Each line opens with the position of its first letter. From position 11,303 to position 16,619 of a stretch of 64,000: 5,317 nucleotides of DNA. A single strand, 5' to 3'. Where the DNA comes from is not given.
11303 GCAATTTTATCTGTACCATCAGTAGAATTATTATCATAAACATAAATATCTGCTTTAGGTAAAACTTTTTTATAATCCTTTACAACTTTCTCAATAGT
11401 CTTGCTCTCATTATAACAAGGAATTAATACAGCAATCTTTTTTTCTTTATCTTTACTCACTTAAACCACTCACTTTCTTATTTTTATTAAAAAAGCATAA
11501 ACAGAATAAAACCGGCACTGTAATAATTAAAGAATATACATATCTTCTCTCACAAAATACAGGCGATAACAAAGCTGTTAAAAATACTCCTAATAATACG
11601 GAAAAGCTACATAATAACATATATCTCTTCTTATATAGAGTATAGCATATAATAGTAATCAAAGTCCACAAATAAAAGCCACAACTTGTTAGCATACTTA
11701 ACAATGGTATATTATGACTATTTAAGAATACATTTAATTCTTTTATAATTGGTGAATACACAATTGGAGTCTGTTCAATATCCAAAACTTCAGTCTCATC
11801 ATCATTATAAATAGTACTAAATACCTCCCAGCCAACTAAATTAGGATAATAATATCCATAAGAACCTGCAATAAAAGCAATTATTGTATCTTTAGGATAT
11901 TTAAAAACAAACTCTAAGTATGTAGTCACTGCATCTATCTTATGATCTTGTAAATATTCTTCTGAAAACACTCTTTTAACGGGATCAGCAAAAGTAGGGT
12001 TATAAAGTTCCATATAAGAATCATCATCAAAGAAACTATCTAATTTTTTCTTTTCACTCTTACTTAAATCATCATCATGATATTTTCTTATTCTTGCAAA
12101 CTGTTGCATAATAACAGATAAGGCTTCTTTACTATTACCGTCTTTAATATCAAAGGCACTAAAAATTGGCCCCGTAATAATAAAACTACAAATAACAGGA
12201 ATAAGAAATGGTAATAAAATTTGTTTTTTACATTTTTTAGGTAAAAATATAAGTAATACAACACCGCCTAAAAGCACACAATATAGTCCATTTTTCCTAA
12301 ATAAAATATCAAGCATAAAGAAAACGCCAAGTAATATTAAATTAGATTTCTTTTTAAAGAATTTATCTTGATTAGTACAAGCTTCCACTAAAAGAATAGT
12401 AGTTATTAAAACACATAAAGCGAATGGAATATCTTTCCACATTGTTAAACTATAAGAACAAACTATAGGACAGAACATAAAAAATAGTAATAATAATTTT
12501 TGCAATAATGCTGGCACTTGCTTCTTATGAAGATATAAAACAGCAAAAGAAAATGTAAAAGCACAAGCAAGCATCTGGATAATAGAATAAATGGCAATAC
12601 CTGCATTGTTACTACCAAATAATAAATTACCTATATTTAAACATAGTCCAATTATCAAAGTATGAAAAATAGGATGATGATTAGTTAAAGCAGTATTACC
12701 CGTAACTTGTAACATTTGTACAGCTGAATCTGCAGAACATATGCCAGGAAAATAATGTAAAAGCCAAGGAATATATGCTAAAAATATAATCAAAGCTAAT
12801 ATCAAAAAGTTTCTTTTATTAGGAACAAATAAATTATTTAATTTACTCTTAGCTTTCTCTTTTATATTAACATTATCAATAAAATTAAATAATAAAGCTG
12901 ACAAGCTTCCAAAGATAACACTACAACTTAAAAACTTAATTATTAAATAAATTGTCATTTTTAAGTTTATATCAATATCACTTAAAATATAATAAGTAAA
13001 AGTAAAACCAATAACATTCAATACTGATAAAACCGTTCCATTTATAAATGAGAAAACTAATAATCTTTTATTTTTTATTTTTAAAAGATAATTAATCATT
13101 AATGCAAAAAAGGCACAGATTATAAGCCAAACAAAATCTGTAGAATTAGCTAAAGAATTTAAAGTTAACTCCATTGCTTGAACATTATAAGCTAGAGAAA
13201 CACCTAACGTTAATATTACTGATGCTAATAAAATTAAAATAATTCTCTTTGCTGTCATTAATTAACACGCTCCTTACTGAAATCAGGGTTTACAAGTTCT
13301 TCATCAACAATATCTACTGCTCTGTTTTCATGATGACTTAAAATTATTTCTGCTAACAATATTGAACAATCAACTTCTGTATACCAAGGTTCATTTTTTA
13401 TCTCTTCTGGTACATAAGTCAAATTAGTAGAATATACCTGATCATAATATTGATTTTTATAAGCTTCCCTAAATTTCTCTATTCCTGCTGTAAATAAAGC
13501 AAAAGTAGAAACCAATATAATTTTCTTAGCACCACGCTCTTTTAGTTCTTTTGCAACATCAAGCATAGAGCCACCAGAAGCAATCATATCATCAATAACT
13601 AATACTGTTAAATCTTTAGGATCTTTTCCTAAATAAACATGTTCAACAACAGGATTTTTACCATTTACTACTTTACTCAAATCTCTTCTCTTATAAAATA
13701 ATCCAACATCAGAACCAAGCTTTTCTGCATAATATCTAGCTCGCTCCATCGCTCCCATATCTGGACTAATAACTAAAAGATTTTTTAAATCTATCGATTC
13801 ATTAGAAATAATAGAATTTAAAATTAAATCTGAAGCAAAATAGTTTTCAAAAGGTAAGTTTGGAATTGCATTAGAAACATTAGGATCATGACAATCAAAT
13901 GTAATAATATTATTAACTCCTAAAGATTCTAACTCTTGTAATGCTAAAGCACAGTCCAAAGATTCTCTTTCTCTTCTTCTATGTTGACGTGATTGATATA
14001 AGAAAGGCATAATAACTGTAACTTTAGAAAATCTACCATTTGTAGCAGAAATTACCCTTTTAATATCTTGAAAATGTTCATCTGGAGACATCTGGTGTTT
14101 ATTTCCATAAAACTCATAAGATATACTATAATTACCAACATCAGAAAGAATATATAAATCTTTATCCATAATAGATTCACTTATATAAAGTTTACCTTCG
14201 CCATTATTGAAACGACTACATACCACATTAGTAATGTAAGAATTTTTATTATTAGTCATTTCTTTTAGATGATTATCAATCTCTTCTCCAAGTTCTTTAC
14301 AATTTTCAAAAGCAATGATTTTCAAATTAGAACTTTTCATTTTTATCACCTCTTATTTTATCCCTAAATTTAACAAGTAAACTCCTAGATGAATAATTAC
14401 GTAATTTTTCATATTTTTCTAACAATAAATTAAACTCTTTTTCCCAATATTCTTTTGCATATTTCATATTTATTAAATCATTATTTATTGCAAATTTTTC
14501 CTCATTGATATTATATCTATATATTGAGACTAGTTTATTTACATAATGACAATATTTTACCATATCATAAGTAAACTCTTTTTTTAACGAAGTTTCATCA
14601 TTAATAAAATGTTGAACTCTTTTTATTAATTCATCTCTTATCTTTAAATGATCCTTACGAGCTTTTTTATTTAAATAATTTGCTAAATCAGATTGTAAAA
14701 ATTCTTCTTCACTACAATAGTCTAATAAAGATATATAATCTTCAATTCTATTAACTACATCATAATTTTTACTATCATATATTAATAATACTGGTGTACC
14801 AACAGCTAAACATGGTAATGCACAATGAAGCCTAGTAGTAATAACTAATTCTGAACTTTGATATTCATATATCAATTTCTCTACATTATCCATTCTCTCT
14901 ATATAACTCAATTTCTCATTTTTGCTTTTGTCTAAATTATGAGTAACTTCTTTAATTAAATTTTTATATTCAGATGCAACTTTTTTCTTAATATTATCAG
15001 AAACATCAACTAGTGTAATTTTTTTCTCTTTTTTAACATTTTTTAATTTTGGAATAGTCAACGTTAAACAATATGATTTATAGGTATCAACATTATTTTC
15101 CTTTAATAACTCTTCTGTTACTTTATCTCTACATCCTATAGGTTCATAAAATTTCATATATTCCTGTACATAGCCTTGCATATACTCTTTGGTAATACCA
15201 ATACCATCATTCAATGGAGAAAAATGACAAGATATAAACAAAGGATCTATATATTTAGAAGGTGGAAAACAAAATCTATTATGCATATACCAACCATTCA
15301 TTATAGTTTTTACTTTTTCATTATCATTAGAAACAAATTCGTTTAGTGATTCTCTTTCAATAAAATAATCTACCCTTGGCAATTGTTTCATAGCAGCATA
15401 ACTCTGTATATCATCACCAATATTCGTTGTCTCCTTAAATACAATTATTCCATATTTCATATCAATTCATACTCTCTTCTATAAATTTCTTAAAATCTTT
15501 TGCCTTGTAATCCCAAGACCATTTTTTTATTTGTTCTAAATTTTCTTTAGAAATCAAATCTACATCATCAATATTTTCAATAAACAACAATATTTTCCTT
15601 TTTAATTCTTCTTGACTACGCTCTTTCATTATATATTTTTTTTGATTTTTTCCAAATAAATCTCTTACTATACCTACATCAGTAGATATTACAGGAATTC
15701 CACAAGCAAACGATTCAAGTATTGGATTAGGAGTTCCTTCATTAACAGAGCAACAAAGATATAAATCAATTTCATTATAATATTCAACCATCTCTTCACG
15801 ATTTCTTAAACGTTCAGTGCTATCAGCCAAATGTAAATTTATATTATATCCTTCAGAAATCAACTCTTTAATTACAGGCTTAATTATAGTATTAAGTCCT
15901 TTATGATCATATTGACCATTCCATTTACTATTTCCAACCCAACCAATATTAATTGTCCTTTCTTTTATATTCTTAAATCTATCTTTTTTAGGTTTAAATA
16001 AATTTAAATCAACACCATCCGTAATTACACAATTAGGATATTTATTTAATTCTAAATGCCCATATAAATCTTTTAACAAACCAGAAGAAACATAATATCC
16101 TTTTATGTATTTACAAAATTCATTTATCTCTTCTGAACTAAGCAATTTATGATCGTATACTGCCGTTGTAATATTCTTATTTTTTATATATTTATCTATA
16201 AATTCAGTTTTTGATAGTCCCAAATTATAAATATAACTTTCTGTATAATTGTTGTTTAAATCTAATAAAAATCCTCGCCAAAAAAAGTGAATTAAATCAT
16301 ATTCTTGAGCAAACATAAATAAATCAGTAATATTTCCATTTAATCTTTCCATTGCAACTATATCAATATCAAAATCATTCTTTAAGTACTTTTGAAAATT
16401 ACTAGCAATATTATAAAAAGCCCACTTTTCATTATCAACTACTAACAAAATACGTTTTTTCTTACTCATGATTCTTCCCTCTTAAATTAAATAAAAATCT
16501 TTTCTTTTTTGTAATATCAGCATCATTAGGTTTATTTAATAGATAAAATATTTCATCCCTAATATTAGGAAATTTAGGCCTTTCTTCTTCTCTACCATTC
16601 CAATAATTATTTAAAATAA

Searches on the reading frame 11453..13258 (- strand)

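Call 25: search_protein_families(library=pfam, proteins=[window:11453-13258:-], max_evalue=0.001)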
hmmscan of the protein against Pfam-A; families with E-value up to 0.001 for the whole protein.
window:11453-13258:- (601 aa): 1 family
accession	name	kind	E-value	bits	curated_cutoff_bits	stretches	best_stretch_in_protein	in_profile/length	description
PF19484.4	DUF6020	-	1.2e-51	176.2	28.3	1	187-594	178-595/604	Family of unknown function (DUF6020)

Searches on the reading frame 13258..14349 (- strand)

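Call 5: search_protein_families(library=pfam, proteins=[window:13258-14349:-], max_evalue=0.01)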
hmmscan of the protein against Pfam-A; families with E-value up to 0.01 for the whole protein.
window:13258-14349:- (363 aa): 5 families
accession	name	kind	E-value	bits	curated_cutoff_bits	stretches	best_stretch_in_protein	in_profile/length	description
PF13793.12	Pribosyltran_N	-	6.9e-18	65.1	25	1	9-144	1-117/117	N-terminal domain of ribose phosphate pyrophosphokinase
PF00156.33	Pribosyltran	-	3.9e-15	55.9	26.3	1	182-291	22-125/158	Phosphoribosyl transferase domain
PF14572.12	Pribosyl_synth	-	1.5e-09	38.5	27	1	249-343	86-177/184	Phosphoribosyl synthetase-associated domain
PF14681.12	UPRTase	-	1.1e-06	28.7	27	1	231-298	105-173/206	Uracil phosphoribosyltransferase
PF24390.1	PRTase-CE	-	0.00028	21.3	27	1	241-300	100-163/253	PRTase-CE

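Call 6: search_protein_families(library=ncbifam, proteins=[window:13258-14349:-], max_evalue=0.01)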
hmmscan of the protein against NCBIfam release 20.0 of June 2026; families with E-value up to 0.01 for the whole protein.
window:13258-14349:- (363 aa): 22 families
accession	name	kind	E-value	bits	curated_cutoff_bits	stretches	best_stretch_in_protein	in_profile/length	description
NF005299.0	PRK06827.1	subfamily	4.1e-135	450.4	327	1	4-346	4-365/383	phosphoribosylpyrophosphate synthetase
TIGR01251.1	ribP_PPkin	subfamily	3.2e-55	187.2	113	1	23-346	8-305/309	ribose-phosphate diphosphokinase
NF002320.0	PRK01259.1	subfamily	1.7e-38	132.7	297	1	5-346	3-311/316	ribose-phosphate diphosphokinase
NF001815.0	PRK00553.1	equivalog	2.8e-29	102.3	484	1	34-348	16-320/332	ribose-phosphate pyrophosphokinase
NF002095.0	PRK00934.1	equivalog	5.9e-29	101.1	296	1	30-289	15-248/287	ribose-phosphate diphosphokinase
NF002618.0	PRK02269.1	equivalog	6.4e-28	98.3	460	1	5-346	2-313/321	ribose-phosphate diphosphokinase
NF002758.0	PRK02812.1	equivalog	1.8e-27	96.4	518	1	6-346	19-326/330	ribose-phosphate pyrophosphokinase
NF002844.0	PRK03092.1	equivalog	1.8e-26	93.1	438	1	38-345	34-318/326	ribose-phosphate diphosphokinase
NF003428.0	PRK04923.1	equivalog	8.7e-21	74.4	536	1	36-288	27-259/319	ribose-phosphate diphosphokinase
NF002686.0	PRK02458.1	equivalog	2.1e-19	70.2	506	1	5-345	6-312/323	ribose-phosphate diphosphokinase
NF005537.0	PRK07199.1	subfamily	1.7e-12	47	322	1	104-308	77-270/301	ribose-phosphate diphosphokinase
NF001097.0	PRK00129.1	equivalog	1.2e-07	31.6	114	1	237-299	115-176/209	uracil phosphoribosyltransferase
TIGR01091.1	upp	equivalog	1.3e-07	31.5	208.35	1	233-299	109-174/207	uracil phosphoribosyltransferase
TIGR01203.1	HGPRTase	equivalog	0.00037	20.3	150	1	240-281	79-120/167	hypoxanthine phosphoribosyltransferase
NF002620.0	PRK02277.1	subfamily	0.00052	19.7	115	1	204-280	101-175/201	orotate phosphoribosyltransferase-like protein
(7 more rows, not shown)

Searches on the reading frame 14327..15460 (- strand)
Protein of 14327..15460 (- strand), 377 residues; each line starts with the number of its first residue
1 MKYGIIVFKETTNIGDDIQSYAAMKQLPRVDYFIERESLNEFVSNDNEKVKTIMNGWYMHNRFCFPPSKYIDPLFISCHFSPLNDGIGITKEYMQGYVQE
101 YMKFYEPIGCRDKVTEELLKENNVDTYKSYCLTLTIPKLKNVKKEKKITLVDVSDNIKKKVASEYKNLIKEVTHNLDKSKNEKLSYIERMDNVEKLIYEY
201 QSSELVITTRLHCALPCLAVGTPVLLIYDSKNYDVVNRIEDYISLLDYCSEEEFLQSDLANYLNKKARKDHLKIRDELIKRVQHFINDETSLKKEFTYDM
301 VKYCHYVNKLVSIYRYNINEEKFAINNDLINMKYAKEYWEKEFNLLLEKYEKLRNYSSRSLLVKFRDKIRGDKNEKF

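Call 5: search_protein_families(library=pfam, proteins=[window:14327-15460:-], max_evalue=0.01)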
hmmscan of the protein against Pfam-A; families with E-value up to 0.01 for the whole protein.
window:14327-15460:- (377 aa): 1 family
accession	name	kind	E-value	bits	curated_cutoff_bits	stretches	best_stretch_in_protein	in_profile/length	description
PF04230.19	PS_pyruv_trans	-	3.2e-23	83.5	25.3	1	13-228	1-277/280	Polysaccharide pyruvyl transferase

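Call 6: search_protein_families(library=ncbifam, proteins=[window:14327-15460:-], max_evalue=0.01)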
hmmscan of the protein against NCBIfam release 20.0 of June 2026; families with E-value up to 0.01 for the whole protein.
window:14327-15460:- (377 aa): 1 family
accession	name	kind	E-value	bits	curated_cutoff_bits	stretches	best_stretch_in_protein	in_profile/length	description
TIGR03609.1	S_layer_CsaB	equivalog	5.9e-05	22.5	213.1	1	174-240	224-290/301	polysaccharide pyruvyl transferase CsaB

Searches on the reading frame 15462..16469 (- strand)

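Call 5: search_protein_families(library=pfam, proteins=[window:15462-16469:-], max_evalue=0.01)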
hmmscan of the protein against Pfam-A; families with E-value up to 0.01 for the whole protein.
window:15462-16469:- (335 aa): 3 families
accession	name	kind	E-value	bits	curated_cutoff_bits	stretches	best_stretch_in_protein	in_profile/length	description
PF00534.26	Glycos_transf_1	-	9.2e-17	61.5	26.4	1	223-299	82-158/172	Glycosyl transferases group 1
PF13692.12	Glyco_trans_1_4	-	5.8e-14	53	27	1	213-299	56-142/142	Glycosyl transferases group 1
PF13524.12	Glyco_trans_1_2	-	2.5e-05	24.7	25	1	222-324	35-140/144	Glycosyl transferase-like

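Call 6: search_protein_families(library=ncbifam, proteins=[window:15462-16469:-], max_evalue=0.01)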
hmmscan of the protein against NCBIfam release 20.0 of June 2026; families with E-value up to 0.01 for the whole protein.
window:15462-16469:- (335 aa): 24 families
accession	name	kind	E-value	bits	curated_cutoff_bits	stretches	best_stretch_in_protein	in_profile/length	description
TIGR03088.1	stp2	hypoth_equivalog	8.3e-15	54.7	409.05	1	223-329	262-369/374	TIGR03088 family PEP-CTERM/XrtA system glycosyltransferase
NF047684.1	TeichurnBiosyTuaC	equivalog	2.5e-12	46.4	550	1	225-323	281-375/391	teichuronic acid biosynthesis protein TuaC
NF041876.1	EPS_EpsE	equivalog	2.3e-09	37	400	1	224-314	286-376/389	exopolysaccharide biosynthesis GT4 family glycosyltransferase EpsE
TIGR03999.1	thiol_BshA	equivalog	4.7e-08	32.3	273.7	1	211-329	250-369/375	N-acetyl-alpha-D-glucosaminyl L-malate synthase BshA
NF038011.1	PelF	equivalog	4.3e-07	29.3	100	1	229-272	379-422/489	GT4 family glycosyltransferase PelF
NF047880.1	glyco_SdgA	exception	4e-06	25.7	800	1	226-328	382-485/488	serine-aspartate repeat adhesin O-glycosyltransferase SdgA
NF047881.1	glyco_SdgB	exception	8.2e-06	24.7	800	1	228-330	390-493/496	serine-aspartate repeat adhesin O-glycosyltransferase SdgB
TIGR02918.1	TIGR02918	equivalog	1.1e-05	24.4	574.6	1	210-326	369-484/500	accessory Sec system glycosyltransferase GtfA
TIGR02149.1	glgA_Coryne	subfamily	1.4e-05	24.5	302.4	1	220-295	270-351/391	glycogen synthase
NF038255.1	exopoly_VpsD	equivalog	1.5e-05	24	300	1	223-293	272-344/381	VpsD family glycosyltransferase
TIGR03449.1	mycothiol_MshA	equivalog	2.4e-05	23.4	462.5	1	222-332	292-402/406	D-inositol-3-phosphate glycosyltransferase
NF053513.1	Gtran_IagA_BgsA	equivalog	3.7e-05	22.9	460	1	195-299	201-299/333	LTA glycolipid anchor biosynthesis glycosyltransferase, IagA/BgsA family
NF038229.1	Glyco4_Geo_Pelo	equivalog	5.7e-05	22.3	400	1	225-299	229-301/338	GPMC system family 4 glycosyltransferase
NF050063.1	ProtGlycPglJ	equivalog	0.00011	21.6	500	1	212-301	244-334/363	N-acetylgalactosamine-N,N'-diacetylbacillosaminyl-diphospho-undecaprenol 4-alpha-N-acetylgalactosaminyltransferase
NF046085.1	XrtY_assoc_Gly1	equivalog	0.00016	20.7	400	1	224-316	275-366/387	XrtY-associated glycosyltransferase XYAG1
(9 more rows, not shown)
